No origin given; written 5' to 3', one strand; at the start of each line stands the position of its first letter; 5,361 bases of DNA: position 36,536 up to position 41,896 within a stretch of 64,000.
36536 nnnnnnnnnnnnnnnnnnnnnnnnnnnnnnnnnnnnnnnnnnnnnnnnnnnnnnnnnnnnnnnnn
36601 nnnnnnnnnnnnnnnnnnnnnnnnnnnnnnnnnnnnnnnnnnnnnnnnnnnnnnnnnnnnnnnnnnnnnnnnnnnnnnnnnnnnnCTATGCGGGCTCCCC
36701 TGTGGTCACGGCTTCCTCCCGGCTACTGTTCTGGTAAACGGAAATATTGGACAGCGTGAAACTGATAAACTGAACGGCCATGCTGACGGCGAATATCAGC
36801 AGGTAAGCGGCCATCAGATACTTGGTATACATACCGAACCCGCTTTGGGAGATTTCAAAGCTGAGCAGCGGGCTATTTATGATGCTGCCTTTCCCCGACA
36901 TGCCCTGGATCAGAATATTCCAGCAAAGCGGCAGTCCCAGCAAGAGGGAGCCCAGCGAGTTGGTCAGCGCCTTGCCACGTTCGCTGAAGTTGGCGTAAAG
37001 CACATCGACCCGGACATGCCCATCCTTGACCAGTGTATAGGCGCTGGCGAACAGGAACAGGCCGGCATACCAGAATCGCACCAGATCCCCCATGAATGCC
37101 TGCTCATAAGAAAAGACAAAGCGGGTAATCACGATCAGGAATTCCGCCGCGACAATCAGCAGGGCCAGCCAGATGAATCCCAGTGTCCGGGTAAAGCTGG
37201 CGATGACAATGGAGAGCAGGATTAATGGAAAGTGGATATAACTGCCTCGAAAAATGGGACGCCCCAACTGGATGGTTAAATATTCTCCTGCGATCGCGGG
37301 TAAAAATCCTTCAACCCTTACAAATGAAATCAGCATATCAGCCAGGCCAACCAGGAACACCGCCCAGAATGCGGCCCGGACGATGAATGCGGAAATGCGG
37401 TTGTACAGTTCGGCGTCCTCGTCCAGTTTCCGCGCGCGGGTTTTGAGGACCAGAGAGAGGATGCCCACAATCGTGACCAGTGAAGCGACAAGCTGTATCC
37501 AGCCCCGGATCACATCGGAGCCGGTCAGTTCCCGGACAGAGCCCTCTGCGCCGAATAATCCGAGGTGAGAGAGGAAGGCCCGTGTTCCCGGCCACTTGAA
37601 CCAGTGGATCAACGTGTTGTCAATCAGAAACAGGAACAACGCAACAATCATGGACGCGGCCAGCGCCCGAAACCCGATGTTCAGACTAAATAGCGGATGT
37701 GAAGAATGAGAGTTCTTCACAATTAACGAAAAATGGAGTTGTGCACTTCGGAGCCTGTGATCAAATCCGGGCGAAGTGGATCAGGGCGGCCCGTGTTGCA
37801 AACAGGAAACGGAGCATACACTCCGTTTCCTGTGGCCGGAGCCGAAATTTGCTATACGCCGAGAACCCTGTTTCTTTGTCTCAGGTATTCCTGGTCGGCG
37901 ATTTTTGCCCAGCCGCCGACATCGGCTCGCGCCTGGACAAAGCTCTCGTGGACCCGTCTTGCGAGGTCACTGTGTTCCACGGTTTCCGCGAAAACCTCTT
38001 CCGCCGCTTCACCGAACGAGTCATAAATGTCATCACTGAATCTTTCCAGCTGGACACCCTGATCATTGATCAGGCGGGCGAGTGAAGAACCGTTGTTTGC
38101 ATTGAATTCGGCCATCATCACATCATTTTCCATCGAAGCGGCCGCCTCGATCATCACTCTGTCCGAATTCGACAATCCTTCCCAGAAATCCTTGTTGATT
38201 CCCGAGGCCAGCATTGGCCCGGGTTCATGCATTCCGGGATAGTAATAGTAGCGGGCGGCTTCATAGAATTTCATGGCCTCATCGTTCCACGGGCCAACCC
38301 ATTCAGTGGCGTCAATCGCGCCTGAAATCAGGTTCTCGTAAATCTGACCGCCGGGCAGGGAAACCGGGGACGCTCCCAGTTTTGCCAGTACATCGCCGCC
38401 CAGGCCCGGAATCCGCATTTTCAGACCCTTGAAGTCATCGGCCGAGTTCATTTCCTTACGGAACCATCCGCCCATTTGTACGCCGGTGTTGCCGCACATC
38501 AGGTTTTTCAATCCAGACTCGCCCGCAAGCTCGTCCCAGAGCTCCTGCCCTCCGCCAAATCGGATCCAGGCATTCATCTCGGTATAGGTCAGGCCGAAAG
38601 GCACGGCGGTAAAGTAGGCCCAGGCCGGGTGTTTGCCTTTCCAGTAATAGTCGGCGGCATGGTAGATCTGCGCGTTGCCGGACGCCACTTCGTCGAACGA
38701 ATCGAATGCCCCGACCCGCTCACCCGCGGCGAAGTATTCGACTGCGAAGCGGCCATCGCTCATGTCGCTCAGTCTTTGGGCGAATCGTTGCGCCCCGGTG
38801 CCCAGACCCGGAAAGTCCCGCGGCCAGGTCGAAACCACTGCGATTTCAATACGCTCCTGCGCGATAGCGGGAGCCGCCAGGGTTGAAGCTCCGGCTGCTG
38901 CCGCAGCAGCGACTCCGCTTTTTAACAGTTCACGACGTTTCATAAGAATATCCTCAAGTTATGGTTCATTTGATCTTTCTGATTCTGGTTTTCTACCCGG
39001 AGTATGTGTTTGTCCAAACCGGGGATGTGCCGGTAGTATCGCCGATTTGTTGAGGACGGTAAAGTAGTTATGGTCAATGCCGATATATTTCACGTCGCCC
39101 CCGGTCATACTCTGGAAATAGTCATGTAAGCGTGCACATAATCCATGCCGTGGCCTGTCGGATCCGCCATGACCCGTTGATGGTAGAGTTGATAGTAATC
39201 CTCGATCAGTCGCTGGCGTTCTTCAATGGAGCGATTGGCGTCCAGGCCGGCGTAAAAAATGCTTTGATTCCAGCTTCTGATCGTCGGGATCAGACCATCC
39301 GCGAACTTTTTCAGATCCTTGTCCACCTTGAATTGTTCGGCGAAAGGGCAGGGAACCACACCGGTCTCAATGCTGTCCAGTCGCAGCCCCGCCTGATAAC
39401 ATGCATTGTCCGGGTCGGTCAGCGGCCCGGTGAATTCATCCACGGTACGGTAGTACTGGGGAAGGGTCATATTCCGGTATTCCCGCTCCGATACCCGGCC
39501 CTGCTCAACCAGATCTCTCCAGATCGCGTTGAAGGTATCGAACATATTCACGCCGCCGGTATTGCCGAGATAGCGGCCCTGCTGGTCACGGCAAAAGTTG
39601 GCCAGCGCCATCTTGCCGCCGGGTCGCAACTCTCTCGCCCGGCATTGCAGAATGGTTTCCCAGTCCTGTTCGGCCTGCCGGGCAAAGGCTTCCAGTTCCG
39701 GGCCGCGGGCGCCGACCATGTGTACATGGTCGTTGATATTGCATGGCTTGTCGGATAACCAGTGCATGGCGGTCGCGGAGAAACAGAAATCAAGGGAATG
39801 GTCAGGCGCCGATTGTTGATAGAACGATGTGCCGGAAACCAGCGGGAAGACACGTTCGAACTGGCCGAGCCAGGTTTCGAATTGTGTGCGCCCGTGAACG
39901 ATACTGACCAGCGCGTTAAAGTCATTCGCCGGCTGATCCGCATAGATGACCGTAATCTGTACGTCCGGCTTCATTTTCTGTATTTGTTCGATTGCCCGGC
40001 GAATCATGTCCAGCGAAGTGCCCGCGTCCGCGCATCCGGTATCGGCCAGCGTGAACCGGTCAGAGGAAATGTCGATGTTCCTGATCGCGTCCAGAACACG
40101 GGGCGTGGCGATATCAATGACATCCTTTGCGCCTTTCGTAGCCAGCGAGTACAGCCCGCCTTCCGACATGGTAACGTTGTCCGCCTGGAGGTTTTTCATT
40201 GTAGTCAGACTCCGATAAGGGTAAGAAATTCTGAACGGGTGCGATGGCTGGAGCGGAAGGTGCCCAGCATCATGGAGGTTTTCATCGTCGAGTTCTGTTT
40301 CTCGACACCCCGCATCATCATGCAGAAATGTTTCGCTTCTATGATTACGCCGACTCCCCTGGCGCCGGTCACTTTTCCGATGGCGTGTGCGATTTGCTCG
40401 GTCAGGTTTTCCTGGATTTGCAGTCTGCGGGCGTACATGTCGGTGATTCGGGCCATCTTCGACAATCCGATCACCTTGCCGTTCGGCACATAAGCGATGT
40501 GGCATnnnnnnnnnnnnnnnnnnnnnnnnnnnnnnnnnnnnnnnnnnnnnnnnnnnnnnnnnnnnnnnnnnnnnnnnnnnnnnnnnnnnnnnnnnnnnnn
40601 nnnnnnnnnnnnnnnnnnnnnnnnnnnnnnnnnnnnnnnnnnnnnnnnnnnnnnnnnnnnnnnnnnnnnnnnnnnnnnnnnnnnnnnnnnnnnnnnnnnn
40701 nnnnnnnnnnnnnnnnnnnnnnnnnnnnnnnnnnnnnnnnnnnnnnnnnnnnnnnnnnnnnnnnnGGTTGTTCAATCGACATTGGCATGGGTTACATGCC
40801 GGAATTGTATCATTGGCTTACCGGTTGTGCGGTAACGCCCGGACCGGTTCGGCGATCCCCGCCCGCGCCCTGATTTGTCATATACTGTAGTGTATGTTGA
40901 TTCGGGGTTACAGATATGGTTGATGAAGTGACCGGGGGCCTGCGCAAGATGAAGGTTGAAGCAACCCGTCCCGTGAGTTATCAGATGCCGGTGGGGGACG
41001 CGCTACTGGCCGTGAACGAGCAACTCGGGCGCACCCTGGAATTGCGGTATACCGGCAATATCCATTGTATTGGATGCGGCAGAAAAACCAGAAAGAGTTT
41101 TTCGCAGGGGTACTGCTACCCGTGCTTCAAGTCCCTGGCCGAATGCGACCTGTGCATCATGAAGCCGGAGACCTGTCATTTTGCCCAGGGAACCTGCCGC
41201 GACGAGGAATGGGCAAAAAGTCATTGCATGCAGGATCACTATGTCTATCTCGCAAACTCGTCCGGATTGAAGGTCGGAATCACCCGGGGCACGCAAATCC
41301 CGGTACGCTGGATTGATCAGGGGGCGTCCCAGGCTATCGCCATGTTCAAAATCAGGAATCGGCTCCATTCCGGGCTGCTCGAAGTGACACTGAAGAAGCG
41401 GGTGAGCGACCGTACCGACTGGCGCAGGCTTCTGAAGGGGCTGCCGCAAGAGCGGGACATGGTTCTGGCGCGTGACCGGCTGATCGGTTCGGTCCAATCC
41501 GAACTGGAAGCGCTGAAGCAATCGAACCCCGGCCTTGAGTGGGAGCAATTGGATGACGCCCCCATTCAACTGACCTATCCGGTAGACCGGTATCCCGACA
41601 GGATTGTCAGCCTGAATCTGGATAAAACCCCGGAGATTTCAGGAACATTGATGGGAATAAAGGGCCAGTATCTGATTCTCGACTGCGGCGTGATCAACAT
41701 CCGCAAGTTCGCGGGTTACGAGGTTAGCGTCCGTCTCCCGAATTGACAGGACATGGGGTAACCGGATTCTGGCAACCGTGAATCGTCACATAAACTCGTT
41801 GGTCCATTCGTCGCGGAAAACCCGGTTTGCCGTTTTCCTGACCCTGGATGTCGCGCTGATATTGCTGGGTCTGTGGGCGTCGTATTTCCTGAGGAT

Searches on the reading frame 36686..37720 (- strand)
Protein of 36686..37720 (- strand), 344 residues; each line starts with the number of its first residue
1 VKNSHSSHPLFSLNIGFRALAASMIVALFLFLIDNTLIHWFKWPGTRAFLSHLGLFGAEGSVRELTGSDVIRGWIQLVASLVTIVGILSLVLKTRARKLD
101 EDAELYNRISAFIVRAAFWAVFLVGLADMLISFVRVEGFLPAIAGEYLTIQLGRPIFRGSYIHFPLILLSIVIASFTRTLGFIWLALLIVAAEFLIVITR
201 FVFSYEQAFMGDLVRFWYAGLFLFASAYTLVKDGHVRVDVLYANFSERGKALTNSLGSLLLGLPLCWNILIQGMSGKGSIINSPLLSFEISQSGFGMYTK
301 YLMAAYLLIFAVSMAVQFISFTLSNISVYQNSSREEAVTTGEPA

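Call 3: search_protein_families(library=pfam, proteins=[window:36686-37720:-], max_evalue=0.1)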
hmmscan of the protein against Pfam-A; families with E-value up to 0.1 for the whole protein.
window:36686-37720:- (344 aa): 1 family
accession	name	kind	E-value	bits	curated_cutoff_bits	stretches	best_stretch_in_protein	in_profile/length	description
PF04290.18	DctQ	-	3.2e-11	43.7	28.3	1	194-323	6-127/132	Tripartite ATP-independent periplasmic transporters, DctQ component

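Call 4: search_protein_families(library=ncbifam, proteins=[window:36686-37720:-], max_evalue=0.1)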
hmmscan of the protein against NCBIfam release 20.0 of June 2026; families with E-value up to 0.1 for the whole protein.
window:36686-37720:- (344 aa): 0 families

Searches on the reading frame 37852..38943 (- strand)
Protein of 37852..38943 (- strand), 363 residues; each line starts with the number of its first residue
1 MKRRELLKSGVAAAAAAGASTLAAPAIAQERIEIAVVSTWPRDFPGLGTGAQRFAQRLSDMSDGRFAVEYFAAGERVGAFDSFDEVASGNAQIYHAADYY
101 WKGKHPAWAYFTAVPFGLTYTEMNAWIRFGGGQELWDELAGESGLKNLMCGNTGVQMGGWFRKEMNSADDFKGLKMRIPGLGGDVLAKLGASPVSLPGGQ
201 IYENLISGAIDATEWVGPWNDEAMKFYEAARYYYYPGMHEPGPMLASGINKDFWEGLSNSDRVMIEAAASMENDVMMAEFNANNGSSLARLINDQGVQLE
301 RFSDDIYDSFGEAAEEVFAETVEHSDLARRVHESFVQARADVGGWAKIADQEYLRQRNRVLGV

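Call 3: search_protein_families(library=pfam, proteins=[window:37852-38943:-], max_evalue=0.1)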
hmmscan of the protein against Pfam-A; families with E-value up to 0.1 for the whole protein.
window:37852-38943:- (363 aa): 2 families
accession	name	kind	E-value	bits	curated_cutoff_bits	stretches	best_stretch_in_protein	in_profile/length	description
PF03480.18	DctP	-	7.2e-52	176.9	23.4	1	48-322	12-283/286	Bacterial extracellular solute-binding protein, family 7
PF10518.14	TAT_signal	-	0.02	15.3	22.7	1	1-19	2-20/21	TAT (twin-arginine translocation) pathway signal sequence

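Call 4: search_protein_families(library=ncbifam, proteins=[window:37852-38943:-], max_evalue=0.1)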
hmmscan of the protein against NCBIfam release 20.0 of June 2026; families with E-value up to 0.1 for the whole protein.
window:37852-38943:- (363 aa): 3 families
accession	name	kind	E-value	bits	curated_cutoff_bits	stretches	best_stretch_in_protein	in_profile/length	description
TIGR00787.1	dctP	subfamily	1.8e-16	60.4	175.05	1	49-279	13-241/257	DctP family TRAP transporter solute-binding subunit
NF037995.1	TRAP_S1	subfamily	4.9e-14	52.3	50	1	49-303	14-264/271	TRAP transporter substrate-binding protein DctP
TIGR02811.1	formate_TAT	hypoth_equivalog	0.07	13.5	48.45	0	2-29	10-36/66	formate dehydrogenase region TAT target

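Call 47: search_solved_structures(query=window:37852-38943:-, max_evalue=0.00001)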
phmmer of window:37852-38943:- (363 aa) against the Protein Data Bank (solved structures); distinct sequences matched with E-value up to 0.00001: 57.
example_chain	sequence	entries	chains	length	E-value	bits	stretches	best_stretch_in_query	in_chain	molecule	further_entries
2hzk_A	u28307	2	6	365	1.7e-75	257.7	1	12-353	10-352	TRAP-T family sorbitol/mannitol transporter, periplasmic binding protein, SmoM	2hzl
7ug8_A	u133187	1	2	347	2.2e-72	247.5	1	34-348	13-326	Ketoacid-binding protein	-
5cm6_A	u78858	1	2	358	3.7e-70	240.2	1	35-355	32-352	TRAP dicarboxylate transporter-DctP subunit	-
4yzz_A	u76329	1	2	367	9.9e-69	235.5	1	1-351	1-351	TRAP TRANSPORTER SOLUTE BINDING PROTEIN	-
4yic_A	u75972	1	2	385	1e-68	235.5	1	1-351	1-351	TRAP TRANSPORTER SOLUTE BINDING PROTEIN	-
4pet_A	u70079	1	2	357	1.2e-68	235.2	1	36-355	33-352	Extracellular solute-binding protein, family 7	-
2zzv_A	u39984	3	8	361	2.1e-31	112.7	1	3-304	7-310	ABC transporter, solute-binding protein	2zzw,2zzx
7e9y_A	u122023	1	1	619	1e-21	80.9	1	26-214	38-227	Lactate-binding periplasmic protein TTHA0766,Lactate-binding periplasmic protein TTHA0766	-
4pe3_A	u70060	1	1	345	2.2e-21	79.7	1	52-343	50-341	TRAP dicarboxylate transporter-DctP subunit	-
8zmz_A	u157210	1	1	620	8.4e-20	74.5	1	26-214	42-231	Lactate-binding periplasmic protein TTHA0766,Red fluorescent protein drFP583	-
4x8r_A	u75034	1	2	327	5.6e-14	55.4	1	37-333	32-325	TRAP dicarboxylate transporter, DctP subunit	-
4n8y_A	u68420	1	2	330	9.3e-14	54.7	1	13-332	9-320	Putative TRAP-type C4-dicarboxylate transport system, binding periplasmic protein (DctP su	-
4p8b_A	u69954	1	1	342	2.6e-11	46.6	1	1-319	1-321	TRAP-type transporter, periplasmic component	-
2vpn_A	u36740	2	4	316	6.3e-11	45.4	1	51-325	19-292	PERIPLASMIC SUBSTRATE BINDING PROTEIN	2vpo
3gyy_A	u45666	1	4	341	7.6e-11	45.1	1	51-325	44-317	Periplasmic substrate binding protein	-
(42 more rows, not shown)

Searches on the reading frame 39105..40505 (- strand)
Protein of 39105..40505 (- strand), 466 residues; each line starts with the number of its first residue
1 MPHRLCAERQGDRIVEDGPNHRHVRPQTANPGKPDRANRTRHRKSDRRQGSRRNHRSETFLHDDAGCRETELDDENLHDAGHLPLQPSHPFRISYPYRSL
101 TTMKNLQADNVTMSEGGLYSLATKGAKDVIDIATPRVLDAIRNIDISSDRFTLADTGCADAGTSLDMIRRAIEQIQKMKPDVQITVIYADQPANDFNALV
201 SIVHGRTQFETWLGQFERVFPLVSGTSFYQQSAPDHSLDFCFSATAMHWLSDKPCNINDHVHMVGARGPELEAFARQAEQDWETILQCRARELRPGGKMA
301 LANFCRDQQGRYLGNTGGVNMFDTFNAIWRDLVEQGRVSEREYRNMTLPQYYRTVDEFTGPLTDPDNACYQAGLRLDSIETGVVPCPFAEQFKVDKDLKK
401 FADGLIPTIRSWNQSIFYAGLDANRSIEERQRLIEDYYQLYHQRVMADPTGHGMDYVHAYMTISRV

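Call 40: search_protein_families(library=pfam, proteins=[window:39105-40505:-], max_evalue=0.00001)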
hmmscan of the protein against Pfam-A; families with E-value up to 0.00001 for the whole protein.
window:39105-40505:- (466 aa): 1 family
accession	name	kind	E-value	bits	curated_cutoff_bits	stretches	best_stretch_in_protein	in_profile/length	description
PF03492.21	Methyltransf_7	-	9.9e-38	130.6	29.8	1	146-360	11-242/335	SAM dependent carboxyl methyltransferase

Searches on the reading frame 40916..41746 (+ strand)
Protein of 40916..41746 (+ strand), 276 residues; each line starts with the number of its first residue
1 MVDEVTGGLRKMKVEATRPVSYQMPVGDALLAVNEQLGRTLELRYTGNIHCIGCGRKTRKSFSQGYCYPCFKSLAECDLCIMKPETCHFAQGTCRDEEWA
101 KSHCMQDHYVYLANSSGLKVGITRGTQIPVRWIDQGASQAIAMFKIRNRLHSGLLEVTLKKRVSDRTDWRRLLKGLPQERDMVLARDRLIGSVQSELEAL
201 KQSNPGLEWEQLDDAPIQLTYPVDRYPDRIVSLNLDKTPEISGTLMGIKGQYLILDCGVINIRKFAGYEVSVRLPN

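Call 40: search_protein_families(library=pfam, proteins=[window:40916-41746:+], max_evalue=0.00001)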
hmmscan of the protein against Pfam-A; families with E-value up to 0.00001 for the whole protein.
window:40916-41746:+ (276 aa): 1 family
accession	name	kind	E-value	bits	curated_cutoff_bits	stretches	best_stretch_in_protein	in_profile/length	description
PF10977.13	DUF2797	-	2.2e-97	325.8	25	1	38-270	1-227/227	Protein of unknown function (DUF2797)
